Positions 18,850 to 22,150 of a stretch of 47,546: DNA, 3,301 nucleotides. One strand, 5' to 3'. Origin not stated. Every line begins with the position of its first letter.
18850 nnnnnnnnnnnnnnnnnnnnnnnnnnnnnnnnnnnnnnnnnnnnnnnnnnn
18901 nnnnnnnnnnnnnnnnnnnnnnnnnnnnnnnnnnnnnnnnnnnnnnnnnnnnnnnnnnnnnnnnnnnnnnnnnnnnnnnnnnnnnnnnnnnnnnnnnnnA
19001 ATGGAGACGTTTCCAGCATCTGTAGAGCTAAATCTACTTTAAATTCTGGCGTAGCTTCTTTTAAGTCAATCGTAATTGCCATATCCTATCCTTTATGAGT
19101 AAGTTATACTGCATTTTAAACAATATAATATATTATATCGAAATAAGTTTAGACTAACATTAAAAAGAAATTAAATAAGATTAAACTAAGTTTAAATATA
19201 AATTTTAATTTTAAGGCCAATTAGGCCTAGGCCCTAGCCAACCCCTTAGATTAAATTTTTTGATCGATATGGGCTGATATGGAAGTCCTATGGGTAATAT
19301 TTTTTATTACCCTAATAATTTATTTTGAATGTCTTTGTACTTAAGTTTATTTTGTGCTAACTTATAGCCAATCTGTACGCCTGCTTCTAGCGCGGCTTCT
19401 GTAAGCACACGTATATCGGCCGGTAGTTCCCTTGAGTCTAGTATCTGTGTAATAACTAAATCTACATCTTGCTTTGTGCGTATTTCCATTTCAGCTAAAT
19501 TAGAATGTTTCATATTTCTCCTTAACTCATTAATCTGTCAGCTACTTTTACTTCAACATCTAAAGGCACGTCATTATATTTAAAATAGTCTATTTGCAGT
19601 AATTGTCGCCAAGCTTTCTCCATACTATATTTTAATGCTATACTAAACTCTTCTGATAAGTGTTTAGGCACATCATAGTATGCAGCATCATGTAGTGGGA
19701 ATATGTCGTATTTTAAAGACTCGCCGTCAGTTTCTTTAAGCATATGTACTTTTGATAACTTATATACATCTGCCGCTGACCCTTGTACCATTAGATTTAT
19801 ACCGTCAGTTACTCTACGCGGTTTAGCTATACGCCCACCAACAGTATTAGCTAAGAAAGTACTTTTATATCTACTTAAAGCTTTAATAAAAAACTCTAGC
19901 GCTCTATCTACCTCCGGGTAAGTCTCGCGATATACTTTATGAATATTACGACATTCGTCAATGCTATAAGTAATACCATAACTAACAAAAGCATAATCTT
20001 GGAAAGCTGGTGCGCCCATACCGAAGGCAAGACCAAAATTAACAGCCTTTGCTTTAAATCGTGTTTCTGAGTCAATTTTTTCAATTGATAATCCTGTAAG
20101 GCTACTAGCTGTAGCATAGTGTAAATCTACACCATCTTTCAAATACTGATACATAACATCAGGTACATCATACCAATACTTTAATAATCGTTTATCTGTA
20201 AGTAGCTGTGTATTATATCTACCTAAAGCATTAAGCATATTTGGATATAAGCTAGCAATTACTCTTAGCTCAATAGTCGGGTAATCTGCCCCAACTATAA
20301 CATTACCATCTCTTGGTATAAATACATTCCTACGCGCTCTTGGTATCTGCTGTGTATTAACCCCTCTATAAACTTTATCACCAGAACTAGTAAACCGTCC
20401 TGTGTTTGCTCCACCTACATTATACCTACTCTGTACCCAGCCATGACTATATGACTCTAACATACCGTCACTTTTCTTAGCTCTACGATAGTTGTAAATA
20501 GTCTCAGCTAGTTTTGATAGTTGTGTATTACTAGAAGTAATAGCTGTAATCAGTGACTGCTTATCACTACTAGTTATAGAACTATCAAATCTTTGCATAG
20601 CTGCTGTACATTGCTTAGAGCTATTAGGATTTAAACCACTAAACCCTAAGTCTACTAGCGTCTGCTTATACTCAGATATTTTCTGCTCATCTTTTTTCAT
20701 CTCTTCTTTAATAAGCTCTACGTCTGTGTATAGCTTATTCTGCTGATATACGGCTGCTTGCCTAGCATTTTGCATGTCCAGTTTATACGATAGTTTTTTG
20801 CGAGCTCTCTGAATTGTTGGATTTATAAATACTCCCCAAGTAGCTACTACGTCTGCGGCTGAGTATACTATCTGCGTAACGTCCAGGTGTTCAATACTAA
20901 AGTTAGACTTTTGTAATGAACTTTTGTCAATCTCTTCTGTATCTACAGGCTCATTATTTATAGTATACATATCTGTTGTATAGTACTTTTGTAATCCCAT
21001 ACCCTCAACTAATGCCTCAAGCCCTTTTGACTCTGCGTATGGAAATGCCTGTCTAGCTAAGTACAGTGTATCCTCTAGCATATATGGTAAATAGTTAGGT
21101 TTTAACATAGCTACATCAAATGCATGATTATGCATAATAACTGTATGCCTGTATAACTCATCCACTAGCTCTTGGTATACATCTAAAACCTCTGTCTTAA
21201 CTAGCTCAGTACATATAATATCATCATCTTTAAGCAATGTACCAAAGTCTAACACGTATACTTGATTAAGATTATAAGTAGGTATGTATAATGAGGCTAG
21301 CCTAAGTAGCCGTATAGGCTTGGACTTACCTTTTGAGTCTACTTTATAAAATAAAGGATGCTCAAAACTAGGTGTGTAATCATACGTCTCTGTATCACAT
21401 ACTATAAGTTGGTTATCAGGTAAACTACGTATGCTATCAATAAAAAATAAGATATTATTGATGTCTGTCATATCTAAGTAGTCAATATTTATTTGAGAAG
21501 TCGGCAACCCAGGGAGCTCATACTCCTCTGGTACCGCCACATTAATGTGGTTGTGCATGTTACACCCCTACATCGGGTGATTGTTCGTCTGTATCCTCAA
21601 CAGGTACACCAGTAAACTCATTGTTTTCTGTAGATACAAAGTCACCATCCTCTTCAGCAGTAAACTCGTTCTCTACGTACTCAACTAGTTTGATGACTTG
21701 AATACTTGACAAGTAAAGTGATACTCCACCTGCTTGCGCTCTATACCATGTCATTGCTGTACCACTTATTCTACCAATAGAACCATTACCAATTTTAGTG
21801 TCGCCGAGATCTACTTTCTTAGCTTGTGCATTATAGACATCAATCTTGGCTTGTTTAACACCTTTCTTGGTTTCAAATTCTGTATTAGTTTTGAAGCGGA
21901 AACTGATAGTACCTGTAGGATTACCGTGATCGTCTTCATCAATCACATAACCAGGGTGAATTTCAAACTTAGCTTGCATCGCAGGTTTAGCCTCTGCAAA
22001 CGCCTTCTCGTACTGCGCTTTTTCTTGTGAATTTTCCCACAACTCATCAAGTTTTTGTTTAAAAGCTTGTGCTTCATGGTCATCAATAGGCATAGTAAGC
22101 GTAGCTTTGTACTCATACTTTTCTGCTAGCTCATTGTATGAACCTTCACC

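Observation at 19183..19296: A three-copy intergenic element of about 100 bp marks the 3' ends of the minus-strand transcription units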

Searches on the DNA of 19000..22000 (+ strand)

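Call 7: search_dna_similar(query=window:19000-22000:+, collection=phages, mode=distant, max_rows=20)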
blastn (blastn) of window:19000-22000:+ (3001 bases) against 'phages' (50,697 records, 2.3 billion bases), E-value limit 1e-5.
No match.
